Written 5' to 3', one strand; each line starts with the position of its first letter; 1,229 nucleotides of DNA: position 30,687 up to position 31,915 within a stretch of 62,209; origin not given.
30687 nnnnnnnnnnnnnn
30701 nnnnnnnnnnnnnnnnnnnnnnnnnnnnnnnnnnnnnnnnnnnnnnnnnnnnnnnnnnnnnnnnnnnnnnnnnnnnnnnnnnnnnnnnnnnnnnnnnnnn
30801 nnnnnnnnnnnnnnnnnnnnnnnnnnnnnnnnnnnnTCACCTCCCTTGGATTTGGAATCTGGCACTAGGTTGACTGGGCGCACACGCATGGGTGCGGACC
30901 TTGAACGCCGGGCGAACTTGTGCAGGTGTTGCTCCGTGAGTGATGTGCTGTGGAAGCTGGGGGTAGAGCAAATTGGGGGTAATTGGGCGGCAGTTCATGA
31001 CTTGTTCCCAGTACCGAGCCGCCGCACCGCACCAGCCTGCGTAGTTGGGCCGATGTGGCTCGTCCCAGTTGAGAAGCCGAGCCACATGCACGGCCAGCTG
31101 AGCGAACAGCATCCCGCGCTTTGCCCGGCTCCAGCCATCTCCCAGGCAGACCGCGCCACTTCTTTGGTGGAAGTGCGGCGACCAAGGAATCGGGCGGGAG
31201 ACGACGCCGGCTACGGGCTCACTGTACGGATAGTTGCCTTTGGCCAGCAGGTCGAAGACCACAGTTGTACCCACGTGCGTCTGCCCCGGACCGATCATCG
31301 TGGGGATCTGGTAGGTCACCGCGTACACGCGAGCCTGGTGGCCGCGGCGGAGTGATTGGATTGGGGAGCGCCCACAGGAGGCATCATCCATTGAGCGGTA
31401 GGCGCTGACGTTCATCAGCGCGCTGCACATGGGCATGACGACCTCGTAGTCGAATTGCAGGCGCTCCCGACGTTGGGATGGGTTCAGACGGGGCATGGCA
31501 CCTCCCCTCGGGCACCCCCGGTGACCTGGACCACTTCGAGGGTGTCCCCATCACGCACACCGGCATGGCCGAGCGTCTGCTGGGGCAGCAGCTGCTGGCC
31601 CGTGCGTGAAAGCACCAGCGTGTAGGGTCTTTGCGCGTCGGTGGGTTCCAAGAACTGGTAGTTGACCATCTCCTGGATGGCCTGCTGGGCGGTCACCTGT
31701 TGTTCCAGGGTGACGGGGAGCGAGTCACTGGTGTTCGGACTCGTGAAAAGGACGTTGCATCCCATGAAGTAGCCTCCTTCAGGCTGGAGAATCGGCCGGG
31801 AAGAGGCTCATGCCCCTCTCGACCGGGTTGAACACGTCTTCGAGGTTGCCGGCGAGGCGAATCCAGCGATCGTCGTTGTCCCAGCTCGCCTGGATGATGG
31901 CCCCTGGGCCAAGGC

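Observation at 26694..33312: E1 / ubiquitin-like / E2 / JAB cassette translationally chained to a DNA-transfer module (membrane protein, TraD/FtsK-like ATPase, Zn-ribbon, replication-relaxation)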

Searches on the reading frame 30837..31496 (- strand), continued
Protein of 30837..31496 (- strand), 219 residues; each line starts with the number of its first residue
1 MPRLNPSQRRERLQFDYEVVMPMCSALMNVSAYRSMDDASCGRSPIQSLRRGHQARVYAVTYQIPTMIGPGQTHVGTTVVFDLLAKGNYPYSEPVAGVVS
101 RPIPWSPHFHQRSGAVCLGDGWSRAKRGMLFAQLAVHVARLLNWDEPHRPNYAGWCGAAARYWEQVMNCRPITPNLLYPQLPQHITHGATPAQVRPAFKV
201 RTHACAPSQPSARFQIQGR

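Call 78: search_protein_families(library=pfam, proteins=[P0070, P0091, P0188, P0196, P0174, P0071, P0076], max_evalue=0.01)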
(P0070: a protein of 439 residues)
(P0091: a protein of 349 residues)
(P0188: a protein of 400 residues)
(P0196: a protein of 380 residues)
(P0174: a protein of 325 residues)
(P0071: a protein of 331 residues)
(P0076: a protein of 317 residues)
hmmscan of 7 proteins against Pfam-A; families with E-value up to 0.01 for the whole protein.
P0070 (439 aa): 4 families
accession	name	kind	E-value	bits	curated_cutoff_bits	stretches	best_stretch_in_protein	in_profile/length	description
PF13676.11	TIR_2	-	7.9e-27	94.6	28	1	307-427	1-121/122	TIR domain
PF01582.25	TIR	-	1.4e-08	35.2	21.3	1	313-402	12-97/179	TIR domain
PF08937.16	ThsB_TIR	-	4.9e-05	24.1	21.2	1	308-388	1-87/100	Thoeris protein ThsB, TIR-like domain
PF12436.14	USP7_ICP0_bdg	-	0.00019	21.4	27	1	53-95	111-152/241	ICP0-binding domain of Ubiquitin-specific protease 7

P0091 (349 aa): 2 families
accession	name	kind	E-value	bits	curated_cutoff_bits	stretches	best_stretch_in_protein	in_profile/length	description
PF13676.11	TIR_2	-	1e-24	87.8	28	1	211-330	2-121/122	TIR domain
PF01582.25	TIR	-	1.3e-09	38.6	21.3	1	215-308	11-102/179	TIR domain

P0188 (400 aa): 1 family
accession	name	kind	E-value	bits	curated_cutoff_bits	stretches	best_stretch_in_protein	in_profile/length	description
PF08817.16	YukD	-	2e-05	25.7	27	1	49-92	30-72/76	WXG100 protein secretion system (Wss), protein YukD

P0196 (380 aa): 1 family
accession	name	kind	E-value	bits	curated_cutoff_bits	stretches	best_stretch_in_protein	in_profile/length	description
PF08817.16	YukD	-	1.2e-05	26.4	27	0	131-179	32-75/76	WXG100 protein secretion system (Wss), protein YukD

P0174 (325 aa): 0 families

P0071 (331 aa): 1 family
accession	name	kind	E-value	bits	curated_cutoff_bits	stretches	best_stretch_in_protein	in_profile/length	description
PF00179.31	UQ_con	-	0.0099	15.9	27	0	171-254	38-120/140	Ubiquitin-conjugating enzyme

P0076 (317 aa): 0 families

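Call 80: find_related_loci(query=A1, collection=viral_contigs, flank=10000)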
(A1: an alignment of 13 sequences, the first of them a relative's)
Query A1 (219 aa) in viral_contigs; peptide patterns used: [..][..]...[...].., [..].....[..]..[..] (x = any residue, [..] = any of these).
91 stretches matched a pattern, but none encodes a relative of the query by tblastn (E <= 1e-3).

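Call 83: find_homologous_proteins(query=A5, max_evalue=0.00001)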
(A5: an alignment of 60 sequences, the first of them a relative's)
Query A5 (60 sequences) (219 aa, profile of the alignment): 32 proteins with E <= 0.00001 among 5273 candidates.
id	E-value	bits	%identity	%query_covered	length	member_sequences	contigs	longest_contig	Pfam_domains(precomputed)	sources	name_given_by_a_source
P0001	4.2e-83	296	100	100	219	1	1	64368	-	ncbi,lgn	-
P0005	8.4e-80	285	47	88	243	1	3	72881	-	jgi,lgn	jgi:hypothetical protein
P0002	6.1e-79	282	48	90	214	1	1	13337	-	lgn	-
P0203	6.5e-79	282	49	82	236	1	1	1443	-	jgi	-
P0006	2.2e-78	281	48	86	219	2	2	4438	-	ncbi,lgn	-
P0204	6.0e-77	276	49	82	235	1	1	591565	-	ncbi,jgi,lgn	-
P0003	7.8e-77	276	48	86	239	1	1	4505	-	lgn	-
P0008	3.5e-76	273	45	86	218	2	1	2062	-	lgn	-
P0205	2.0e-75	271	43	86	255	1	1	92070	-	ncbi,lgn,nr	ncbi:MAG: hypothetical protein HY898_27950 [Deltaproteobacteria bacterium]|nr:hypothetical protein [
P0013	5.4e-74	266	39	99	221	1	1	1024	-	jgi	-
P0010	3.5e-73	264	47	83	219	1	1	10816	-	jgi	jgi:hypothetical protein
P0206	5.5e-73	263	42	86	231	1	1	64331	-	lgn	-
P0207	3.0e-72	261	48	91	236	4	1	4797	-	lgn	-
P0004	3.7e-72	260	47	84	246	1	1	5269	-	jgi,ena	-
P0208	4.6e-72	260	45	95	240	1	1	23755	-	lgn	-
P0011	3.8e-71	257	40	97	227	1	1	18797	-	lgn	-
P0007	1.4e-68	249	42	100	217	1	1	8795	-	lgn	-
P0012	1.1e-66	242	43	84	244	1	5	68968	-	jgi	jgi:hypothetical protein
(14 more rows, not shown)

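Call 84: find_encoding_contigs(protein=P0204, flank=10000, max_places=1)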
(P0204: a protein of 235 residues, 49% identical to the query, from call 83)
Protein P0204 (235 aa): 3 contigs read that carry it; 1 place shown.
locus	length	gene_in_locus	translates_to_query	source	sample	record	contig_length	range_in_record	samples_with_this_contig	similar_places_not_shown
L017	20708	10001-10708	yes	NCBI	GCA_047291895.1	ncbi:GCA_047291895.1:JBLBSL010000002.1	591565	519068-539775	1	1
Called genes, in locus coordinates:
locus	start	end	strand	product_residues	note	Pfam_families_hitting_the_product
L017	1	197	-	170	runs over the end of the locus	-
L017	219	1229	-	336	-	-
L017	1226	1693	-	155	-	PF12844:HTH_19, PF13560:HTH_31 (weak), PF01381:HTH_3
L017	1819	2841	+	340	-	PF18144:SMODS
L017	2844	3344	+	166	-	PF18138:bacHORMA_1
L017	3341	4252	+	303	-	PF13401:AAA_22 (faint), PF00004:AAA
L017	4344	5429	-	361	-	-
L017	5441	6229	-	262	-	-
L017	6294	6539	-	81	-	-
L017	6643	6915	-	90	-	-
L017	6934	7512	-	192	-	-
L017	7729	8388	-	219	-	-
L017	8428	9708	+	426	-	PF00899:ThiF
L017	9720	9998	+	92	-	-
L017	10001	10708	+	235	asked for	-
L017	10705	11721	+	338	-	PF14464:Prok-JAB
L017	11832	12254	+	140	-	-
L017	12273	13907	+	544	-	PF01935:DUF87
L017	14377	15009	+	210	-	-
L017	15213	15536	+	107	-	-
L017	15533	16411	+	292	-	PF13814:Replic_Relax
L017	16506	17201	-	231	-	-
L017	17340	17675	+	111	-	-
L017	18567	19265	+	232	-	-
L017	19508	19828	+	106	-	-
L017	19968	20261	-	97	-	-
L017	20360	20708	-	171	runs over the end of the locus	PF03887:YfbU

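Call 85: find_encoding_contigs(protein=P0205, flank=10000, max_places=1)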
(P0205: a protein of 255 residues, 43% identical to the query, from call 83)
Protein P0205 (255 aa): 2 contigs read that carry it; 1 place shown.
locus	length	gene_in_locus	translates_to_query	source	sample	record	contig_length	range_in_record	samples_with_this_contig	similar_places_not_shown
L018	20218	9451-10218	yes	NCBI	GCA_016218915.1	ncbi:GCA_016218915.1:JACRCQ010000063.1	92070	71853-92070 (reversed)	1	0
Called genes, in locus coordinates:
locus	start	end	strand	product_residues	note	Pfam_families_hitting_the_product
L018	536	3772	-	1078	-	PF00515:TPR_1 (faint), PF07719:TPR_2 (faint), PF13176:TPR_7 (faint), PF13374:TPR_10 (faint), PF13428:TPR_14 (faint), PF13424:TPR_12 (weak), PF17874:TPR_MalT, PF13424:TPR_12 (weak), +3 more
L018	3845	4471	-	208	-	-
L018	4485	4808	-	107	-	-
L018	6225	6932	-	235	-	-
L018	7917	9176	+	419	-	PF00899:ThiF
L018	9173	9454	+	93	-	-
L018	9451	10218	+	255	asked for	-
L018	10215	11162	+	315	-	PF14464:Prok-JAB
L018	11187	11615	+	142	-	-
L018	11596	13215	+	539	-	-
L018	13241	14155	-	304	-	-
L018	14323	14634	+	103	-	-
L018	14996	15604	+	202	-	-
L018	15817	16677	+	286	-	PF13814:Replic_Relax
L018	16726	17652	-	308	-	-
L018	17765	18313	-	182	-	-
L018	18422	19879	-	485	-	PF02310:B12-binding, PF04055:Radical_SAM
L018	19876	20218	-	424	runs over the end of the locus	-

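Call 86: find_encoding_contigs(protein=P0206, flank=10000, max_places=1)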
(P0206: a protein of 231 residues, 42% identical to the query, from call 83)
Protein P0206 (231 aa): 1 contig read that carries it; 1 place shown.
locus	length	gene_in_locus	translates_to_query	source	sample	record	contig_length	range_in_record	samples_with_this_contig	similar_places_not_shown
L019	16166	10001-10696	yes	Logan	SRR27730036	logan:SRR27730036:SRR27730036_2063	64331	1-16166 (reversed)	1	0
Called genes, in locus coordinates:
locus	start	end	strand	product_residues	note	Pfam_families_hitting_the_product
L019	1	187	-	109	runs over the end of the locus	-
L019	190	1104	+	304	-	-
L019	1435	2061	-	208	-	-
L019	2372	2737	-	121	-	-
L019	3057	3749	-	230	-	-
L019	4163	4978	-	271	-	PF13814:Replic_Relax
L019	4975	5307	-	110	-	-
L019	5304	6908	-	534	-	PF01935:DUF87 (weak)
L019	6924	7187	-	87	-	-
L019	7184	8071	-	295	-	PF14464:Prok-JAB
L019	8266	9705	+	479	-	PF00899:ThiF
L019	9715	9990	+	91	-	-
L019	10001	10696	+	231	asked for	-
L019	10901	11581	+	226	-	-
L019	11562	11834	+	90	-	-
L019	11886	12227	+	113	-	-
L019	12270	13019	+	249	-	-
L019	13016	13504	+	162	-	-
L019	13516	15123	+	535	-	-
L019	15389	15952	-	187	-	PF04542:Sigma70_r2, PF04545:Sigma70_r4 (faint)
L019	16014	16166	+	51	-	?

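Call 92: search_protein_families(library=pfam, proteins=[L008:6833-7543:-, L017:14377-15009:+, L018:14996-15604:+, L018:13241-14155:-, L019:10901-11581:+, L019:12270-13019:+, L019:13516-15123:+, L017:16506-17201:-, L001:17519-18373:+, L007:6022-10476:+], max_evalue=0.01)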
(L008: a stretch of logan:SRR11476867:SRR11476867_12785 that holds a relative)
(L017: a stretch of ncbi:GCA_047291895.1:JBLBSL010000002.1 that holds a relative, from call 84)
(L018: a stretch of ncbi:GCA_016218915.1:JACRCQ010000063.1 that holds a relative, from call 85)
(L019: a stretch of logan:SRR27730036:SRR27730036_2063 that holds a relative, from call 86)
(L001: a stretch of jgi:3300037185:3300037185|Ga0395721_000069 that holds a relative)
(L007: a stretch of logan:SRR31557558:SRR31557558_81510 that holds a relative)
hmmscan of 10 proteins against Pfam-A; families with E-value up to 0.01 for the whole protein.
L008:6833-7543:- (236 aa): 0 families

L017:14377-15009:+ (210 aa): 0 families

L018:14996-15604:+ (202 aa): 0 families

L018:13241-14155:- (304 aa): 0 families

L019:10901-11581:+ (226 aa): 1 family
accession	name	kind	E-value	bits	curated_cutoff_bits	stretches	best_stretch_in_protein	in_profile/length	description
PF08281.18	Sigma70_r4_2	-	7.4e-05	22.8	25.7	1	159-209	3-54/54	Sigma-70, region 4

L019:12270-13019:+ (249 aa): 0 families

L019:13516-15123:+ (535 aa): 0 families

L017:16506-17201:- (231 aa): 0 families

L001:17519-18373:+ (284 aa): 0 families

L007:6022-10476:+ (1484 aa): 2 families
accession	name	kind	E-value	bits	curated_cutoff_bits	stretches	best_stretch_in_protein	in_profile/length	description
PF13191.12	AAA_16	-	1.4e-05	26.1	32.6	1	65-191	2-145/167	AAA ATPase domain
PF24883.2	NPHP3_N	-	0.00023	21.8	24.8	1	76-193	13-139/164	Nephrocystin 3, N-terminal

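Call 103: search_protein_families(library=phrogs, proteins=[window:30837-31496:-], max_evalue=0.001)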
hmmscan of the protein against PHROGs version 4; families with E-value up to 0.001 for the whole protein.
window:30837-31496:- (219 aa): 0 families

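Call 107: search_protein_families(library=pfam, proteins=[L007:2848-4206:+, L004:10747-11766:+, L001:10729-11634:+, L017:10705-11721:+, L007:4215-4517:+, L007:5594-6022:+, L019:8266-9705:+, L004:12597-13100:+], max_evalue=0.01)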
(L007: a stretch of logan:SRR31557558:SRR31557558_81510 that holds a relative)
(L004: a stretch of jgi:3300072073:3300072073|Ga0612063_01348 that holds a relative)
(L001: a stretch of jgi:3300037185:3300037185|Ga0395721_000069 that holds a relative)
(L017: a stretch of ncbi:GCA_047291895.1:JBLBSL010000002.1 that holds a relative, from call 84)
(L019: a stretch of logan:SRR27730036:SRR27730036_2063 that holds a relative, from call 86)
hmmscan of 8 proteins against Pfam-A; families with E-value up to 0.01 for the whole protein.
L007:2848-4206:+ (452 aa): 4 families
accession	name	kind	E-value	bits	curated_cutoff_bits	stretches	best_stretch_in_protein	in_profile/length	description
PF14464.11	Prok-JAB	-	6e-10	39.5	25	1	47-150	3-94/114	Prokaryotic homologs of the JAB domain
PF01398.27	JAB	-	2.6e-07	30.9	22.5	1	42-142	6-104/117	JAB1/Mov34/MPN/PAD-1 ubiquitin protease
PF18911.6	PKD_4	-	0.0036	17.8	27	1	317-356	28-67/85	PKD domain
PF00801.26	PKD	-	0.0062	16.9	23.5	0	310-355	15-63/80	PKD domain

L004:10747-11766:+ (339 aa): 2 families
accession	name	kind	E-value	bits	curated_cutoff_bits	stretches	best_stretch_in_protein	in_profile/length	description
PF14464.11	Prok-JAB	-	1.8e-06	28.2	25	1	39-143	3-95/114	Prokaryotic homologs of the JAB domain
PF01398.27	JAB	-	1.1e-05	25.7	22.5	1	38-135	10-108/117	JAB1/Mov34/MPN/PAD-1 ubiquitin protease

L001:10729-11634:+ (301 aa): 1 family
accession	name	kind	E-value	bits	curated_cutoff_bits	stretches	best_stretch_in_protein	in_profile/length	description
PF14464.11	Prok-JAB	-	3.3e-05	24.2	25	1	63-164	12-102/114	Prokaryotic homologs of the JAB domain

L017:10705-11721:+ (338 aa): 1 family
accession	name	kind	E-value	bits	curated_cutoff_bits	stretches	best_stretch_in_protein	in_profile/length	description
PF14464.11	Prok-JAB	-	2.5e-12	47.1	25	1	53-157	2-96/114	Prokaryotic homologs of the JAB domain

L007:4215-4517:+ (100 aa): 0 families

L007:5594-6022:+ (142 aa): 0 families

L019:8266-9705:+ (479 aa): 1 family
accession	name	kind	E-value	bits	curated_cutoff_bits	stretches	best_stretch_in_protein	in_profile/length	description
PF00899.27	ThiF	-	5.9e-33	114.4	28.1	1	90-323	16-237/238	ThiF family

L004:12597-13100:+ (167 aa): 3 families
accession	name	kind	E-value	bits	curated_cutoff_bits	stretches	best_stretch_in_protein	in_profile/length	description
PF02951.20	GSH-S_N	-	7.5e-05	23.2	21.3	0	41-82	20-61/119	Prokaryotic glutathione synthetase, N-terminal domain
PF00702.32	Hydrolase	-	0.00094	20.1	26.4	0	28-67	88-129/191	haloacid dehalogenase-like hydrolase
PF03031.24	NIF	-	0.0033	17.5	21.8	0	5-68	5-69/160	NLI interacting factor-like phosphatase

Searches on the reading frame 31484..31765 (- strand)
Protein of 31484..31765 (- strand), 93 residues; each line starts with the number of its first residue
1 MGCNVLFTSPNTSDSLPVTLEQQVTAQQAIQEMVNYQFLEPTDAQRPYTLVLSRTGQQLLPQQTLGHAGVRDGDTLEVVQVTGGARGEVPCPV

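Call 3: search_protein_families(library=pfam, proteins=[window:31484-31765:-], max_evalue=0.1)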
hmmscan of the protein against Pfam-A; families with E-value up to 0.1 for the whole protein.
window:31484-31765:- (93 aa): 5 families
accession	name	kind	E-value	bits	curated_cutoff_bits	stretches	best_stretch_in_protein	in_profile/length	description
PF08817.16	YukD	-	7.5e-07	30.3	27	1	10-77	9-75/76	WXG100 protein secretion system (Wss), protein YukD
PF11976.14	Rad60-SLD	-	0.00056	20.1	23.8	1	47-79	39-71/72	Ubiquitin-2 like Rad60 SUMO-like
PF00240.29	ubiquitin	-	0.012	15.8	25.4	1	55-80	44-69/72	Ubiquitin family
PF10790.15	DUF2604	-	0.085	13.7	25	1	24-85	21-84/85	Protein of Unknown function (DUF2604)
PF25822.1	UBL_USP40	-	0.087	13.3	23.2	0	9-79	11-82/88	USP40 ubiquitin-like domain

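Call 4: search_protein_families(library=padloc, proteins=[window:31484-31765:-], max_evalue=0.1)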
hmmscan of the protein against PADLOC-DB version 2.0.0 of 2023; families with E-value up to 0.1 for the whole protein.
window:31484-31765:- (93 aa): 1 family
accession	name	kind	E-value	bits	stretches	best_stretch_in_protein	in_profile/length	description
PDLC03875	LmuC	-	0.048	11.6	1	24-62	68-106/149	-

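Call 27: search_protein_families(library=ncbifam, proteins=[window:31484-31765:-], max_evalue=0.1)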
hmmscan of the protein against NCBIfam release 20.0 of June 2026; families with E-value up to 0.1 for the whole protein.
window:31484-31765:- (93 aa): 3 families
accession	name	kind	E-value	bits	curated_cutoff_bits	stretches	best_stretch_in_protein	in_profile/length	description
TIGR03920.1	T7SS_EccD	equivalog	0.0057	15.5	94.95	1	41-86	42-85/455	type VII secretion integral membrane protein EccD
NF040962.1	near_HgcAB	equivalog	0.021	14.6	70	1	54-91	12-47/70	HgcAB-associated protein HgcC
TIGR01683.1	thiS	equivalog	0.067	13.5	37.45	0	57-84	36-63/64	sulfur carrier protein ThiS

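Call 57: search_solved_structures(query=window:31487-31765:-, max_evalue=10)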
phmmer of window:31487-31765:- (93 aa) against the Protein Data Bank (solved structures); distinct sequences matched with E-value up to 10: 4.
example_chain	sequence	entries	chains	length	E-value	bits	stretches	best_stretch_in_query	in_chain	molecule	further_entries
2glw_A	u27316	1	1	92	0.5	13.9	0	33-80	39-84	92aa long hypothetical protein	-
2mlb_A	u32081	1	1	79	1.2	12.8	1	14-78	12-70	redesigned ubiquitin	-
2mqj_A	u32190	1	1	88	1.3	12.6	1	47-88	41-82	Ubiquitin-like protein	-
7lqn_A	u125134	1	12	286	1.7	12.3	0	15-63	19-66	Glucosamine-6-phosphate deaminase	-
